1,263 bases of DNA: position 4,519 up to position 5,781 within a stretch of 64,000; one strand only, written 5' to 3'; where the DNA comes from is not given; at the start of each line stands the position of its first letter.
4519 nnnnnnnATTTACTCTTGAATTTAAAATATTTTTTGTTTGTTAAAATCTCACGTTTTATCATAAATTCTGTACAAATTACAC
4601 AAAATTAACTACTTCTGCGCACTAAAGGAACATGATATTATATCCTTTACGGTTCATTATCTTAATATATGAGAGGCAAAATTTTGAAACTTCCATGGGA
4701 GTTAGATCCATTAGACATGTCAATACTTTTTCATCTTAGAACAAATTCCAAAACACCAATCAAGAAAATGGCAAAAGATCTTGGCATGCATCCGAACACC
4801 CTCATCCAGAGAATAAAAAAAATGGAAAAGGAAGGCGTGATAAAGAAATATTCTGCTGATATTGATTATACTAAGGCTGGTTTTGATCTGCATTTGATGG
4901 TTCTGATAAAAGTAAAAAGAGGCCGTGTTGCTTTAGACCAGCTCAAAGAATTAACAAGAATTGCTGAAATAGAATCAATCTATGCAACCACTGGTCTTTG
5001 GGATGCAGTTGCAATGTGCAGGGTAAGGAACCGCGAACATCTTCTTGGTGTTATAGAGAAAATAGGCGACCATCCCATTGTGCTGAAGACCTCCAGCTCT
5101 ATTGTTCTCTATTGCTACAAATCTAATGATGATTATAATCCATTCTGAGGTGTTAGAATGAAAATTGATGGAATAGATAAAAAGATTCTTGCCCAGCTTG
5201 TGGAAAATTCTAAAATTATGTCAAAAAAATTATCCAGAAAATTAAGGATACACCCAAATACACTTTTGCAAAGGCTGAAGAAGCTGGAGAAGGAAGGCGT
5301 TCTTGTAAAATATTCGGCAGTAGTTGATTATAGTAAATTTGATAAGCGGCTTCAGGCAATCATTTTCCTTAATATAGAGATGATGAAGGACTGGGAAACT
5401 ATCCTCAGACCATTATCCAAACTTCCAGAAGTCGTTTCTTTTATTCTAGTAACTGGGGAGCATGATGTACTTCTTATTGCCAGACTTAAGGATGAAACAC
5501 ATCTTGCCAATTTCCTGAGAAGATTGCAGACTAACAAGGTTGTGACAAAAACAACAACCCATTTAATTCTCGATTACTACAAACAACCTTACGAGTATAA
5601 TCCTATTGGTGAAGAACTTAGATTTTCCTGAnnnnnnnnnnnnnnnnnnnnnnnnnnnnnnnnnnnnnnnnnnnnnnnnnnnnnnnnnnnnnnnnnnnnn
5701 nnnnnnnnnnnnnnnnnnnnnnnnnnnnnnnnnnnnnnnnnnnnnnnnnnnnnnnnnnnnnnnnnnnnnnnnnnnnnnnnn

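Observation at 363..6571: Three paralogous YDxxM..TGH-type methyltransferases, each partnered with Lrp/AsnC regulators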

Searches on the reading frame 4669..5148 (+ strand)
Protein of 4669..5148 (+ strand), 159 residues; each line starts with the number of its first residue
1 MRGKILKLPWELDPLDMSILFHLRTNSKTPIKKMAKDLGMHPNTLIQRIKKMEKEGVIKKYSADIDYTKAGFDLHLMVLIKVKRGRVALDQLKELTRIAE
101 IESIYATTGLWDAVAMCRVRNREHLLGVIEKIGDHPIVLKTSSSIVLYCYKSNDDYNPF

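Call 3: search_protein_families(library=pfam, proteins=[window:4669-5148:+], max_evalue=0.01)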
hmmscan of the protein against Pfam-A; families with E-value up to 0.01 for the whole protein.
window:4669-5148:+ (159 aa): 10 families
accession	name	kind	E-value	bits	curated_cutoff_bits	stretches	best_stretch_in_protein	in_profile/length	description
PF01037.27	AsnC_trans_reg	-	2.8e-10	40.4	25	1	78-147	1-71/73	Lrp/AsnC ligand binding domain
PF13412.12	HTH_24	-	1.5e-09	37.8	21.9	1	12-59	1-48/48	Winged helix-turn-helix DNA-binding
PF13404.12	HTH_AsnC-type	-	8.3e-09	35.6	27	1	12-53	1-42/42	AsnC-type helix-turn-helix domain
PF13556.12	HTH_30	-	2.4e-05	24.5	27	1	31-53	15-37/59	PucR C-terminal helix-turn-helix domain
PF01047.28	MarR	-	3.7e-05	24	24.6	1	16-61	5-50/59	MarR family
PF22451.2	NirdL-like_HTH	-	0.00057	19.9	27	1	27-58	15-46/47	Siroheme decarboxylase NirDL-like HTH domain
PF02954.25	HTH_8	-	0.0015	18.7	22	1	31-51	21-41/42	Bacterial regulatory protein, Fis family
PF22482.2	AsnC_trans_reg_3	-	0.0023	18.5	24.4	0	93-154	29-90/95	PF0864 C-terminal dimeric alpha+beta barrel domain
PF13545.12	HTH_Crp_2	-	0.0045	17.4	27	0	33-60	27-55/70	Crp-like helix-turn-helix domain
PF22381.2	Staph_reg_Sar_Rot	-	0.0068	16.9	27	0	12-61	12-61/85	Transcriptional regulator SarA/Rot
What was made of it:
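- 4669..5148 (+): Lrp2: a full-length Lrp/AsnC regulator. In relatives it is the convergent partner of a fourth methyltransferase (D), which is absent from this window, so here it is an orphan regulator. HTH_AsnC plus RAM (call 3).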

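Call 8: search_protein_families(library=ncbifam, proteins=[window:4669-5148:+], max_evalue=0.01)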
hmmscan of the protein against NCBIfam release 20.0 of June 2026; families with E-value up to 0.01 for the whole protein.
window:4669-5148:+ (159 aa): 13 families
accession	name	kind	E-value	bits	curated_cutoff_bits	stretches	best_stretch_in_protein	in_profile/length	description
NF041396.1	TranRegLrp_Halo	equivalog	2e-17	63.5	190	1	14-156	5-146/149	HTH-type transcriptional regulator Lrp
NF040947.1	trans_reg_LysM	equivalog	3.9e-17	62.3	180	1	13-147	2-133/136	HTH-type transcriptional regulator LysM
NF008384.0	PRK11179.1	equivalog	6.7e-15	55.2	227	1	11-127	6-122/153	transcriptional regulator AsnC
NF040820.1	trans_reg_LrpA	equivalog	1.7e-11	44.2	250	1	12-147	2-137/141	HTH-type transcriptional regulator LrpA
NF041395.1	TranRegLrpA1_Halo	equivalog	5.3e-10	39.5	250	1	18-130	9-120/142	HTH-type transcriptional regulator LrpA1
NF040707.3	Siroheme_Dcarb_AhbB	equivalog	7.9e-10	38.6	125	1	27-135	12-124/146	siroheme decarboxylase subunit beta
NF008370.0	PRK11169.1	equivalog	2e-09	37.4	233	1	10-121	10-123/164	leucine-responsive transcriptional regulator Lrp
NF053758.1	ChrTpTrnRegChrS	equivalog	1.9e-07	31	250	1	11-152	11-152/158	chromate efflux transcriptional regulator ChrS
NF040708.3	Siroheme_Dcarb_AhbA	equivalog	2.4e-05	24.1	140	1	28-78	16-66/144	siroheme decarboxylase subunit alpha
TIGR01884.1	cas_HTH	subfamily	0.001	18.5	60.2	1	12-62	140-190/202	CRISPR-associated CARF protein Csa3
NF053660.1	ORF80_fam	equivalog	0.004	17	95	0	18-59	6-47/70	ORF80 family leucine zipper DNA-binding protein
NF041236.1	CAS_III-E_sigma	exception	0.0055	16.7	100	1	31-54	175-198/206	type III-E CRISPR-associated RpoE-like sigma factor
TIGR04472.1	reg_rSAM_mob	hypoth_equivalog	0.0094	16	240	0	18-70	35-87/141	radical SAM mobile pair system MarR family transcriptional regulator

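Call 98: search_protein_families(library=padloc, proteins=[window:4669-5148:+], max_evalue=0.001)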
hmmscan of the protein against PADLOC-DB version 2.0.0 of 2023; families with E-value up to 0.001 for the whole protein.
window:4669-5148:+ (159 aa): 5 families
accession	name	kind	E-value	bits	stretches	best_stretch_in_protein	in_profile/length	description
PDLC01434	CasR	-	1.6e-05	22.9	1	11-70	125-185/191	"CAS-I,CAS-II,CAS-III,CAS-IV,CAS-V,CAS-VI; associated_signaling"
PDLC01848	CARF3--CARF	-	8e-05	20.4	1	14-71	137-189/197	-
PDLC01268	CasR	-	8.9e-05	20.5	1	11-59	121-168/179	"CAS-I,CAS-II,CAS-III,CAS-IV,CAS-V,CAS-VI; associated_signaling"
PDLC01044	Csa3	-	0.00011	20.2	1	11-61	133-180/194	Type I-A associated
PDLC01850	CARF3--CARF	-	0.00068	17.6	1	15-60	146-191/209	-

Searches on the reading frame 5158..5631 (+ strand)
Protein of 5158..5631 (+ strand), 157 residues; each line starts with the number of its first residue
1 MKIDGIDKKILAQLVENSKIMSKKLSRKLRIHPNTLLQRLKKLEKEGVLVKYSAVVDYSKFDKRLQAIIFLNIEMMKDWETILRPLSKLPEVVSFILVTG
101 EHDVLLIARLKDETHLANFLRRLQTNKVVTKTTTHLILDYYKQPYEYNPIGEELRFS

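Call 3: search_protein_families(library=pfam, proteins=[window:5158-5631:+], max_evalue=0.01)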
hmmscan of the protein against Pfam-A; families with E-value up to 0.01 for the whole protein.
window:5158-5631:+ (157 aa): 10 families
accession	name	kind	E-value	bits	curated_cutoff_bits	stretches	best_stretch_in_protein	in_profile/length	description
PF01037.27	AsnC_trans_reg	-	4.5e-13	49.3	25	1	78-138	9-71/73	Lrp/AsnC ligand binding domain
PF13412.12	HTH_24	-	1.9e-09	37.3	21.9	1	4-49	2-47/48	Winged helix-turn-helix DNA-binding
PF13404.12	HTH_AsnC-type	-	9.2e-08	32.2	27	1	3-44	1-42/42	AsnC-type helix-turn-helix domain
PF13556.12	HTH_30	-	9.7e-05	22.5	27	1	24-45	17-38/59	PucR C-terminal helix-turn-helix domain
PF22482.2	AsnC_trans_reg_3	-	0.00053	20.5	24.4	1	67-145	5-90/95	PF0864 C-terminal dimeric alpha+beta barrel domain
PF12840.13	HTH_20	-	0.00059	20.2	27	1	10-49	9-48/51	Helix-turn-helix domain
PF01325.25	Fe_dep_repress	-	0.00086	19.9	26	1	16-52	19-54/60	Iron dependent repressor, N-terminal DNA binding domain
PF08279.18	HTH_11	-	0.0019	18.5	25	1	8-50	3-46/55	HTH domain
PF01047.28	MarR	-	0.003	17.9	24.6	1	9-52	7-50/59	MarR family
PF01638.23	HxlR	-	0.0083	16.4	20.8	0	10-51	10-51/91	HxlR-like helix-turn-helix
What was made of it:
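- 5158..5631 (+): Lrp3: a full-length Lrp/AsnC regulator and the conserved convergent partner of methyltransferase B. The two genes overlap by 14 nt. Pfam (call 3).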

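Call 8: search_protein_families(library=ncbifam, proteins=[window:5158-5631:+], max_evalue=0.01)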
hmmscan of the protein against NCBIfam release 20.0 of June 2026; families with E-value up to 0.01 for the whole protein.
window:5158-5631:+ (157 aa): 10 families
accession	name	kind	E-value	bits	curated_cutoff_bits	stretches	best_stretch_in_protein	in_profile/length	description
NF041396.1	TranRegLrp_Halo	equivalog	1.6e-17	63.7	190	1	1-142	1-141/149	HTH-type transcriptional regulator Lrp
NF008370.0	PRK11169.1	equivalog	5.2e-15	55.5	233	1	2-143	11-155/164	leucine-responsive transcriptional regulator Lrp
NF040947.1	trans_reg_LysM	equivalog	4.4e-13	49.2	180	1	3-139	1-134/136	HTH-type transcriptional regulator LysM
NF053758.1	ChrTpTrnRegChrS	equivalog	8.4e-13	48.4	250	1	2-142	11-151/158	chromate efflux transcriptional regulator ChrS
NF008384.0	PRK11179.1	equivalog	2.9e-12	46.7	227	1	2-137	6-142/153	transcriptional regulator AsnC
NF041395.1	TranRegLrpA1_Halo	equivalog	1.3e-10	41.4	250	1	1-121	1-120/142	HTH-type transcriptional regulator LrpA1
NF040820.1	trans_reg_LrpA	equivalog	4.7e-06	26.5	250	1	3-139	2-138/141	HTH-type transcriptional regulator LrpA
NF053660.1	ORF80_fam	equivalog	0.0023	17.8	95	1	7-49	4-46/70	ORF80 family leucine zipper DNA-binding protein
TIGR02702.1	SufR_cyano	equivalog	0.003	17.3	178.8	1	8-56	4-51/208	iron-sulfur cluster biosynthesis transcriptional regulator SufR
NF053635.1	TransRegRv3488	equivalog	0.0084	16.3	140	0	20-71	26-76/98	Rv3488 family transcriptional regulator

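Call 98: search_protein_families(library=padloc, proteins=[window:5158-5631:+], max_evalue=0.001)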
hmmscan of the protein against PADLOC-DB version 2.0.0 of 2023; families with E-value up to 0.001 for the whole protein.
window:5158-5631:+ (157 aa): 2 families
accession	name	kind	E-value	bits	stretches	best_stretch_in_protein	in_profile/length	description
PDLC01850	CARF3--CARF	-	0.00029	18.8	1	7-51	147-191/209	-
PDLC01858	CARF3--CARF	-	0.00094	17.1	0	1-54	140-192/204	-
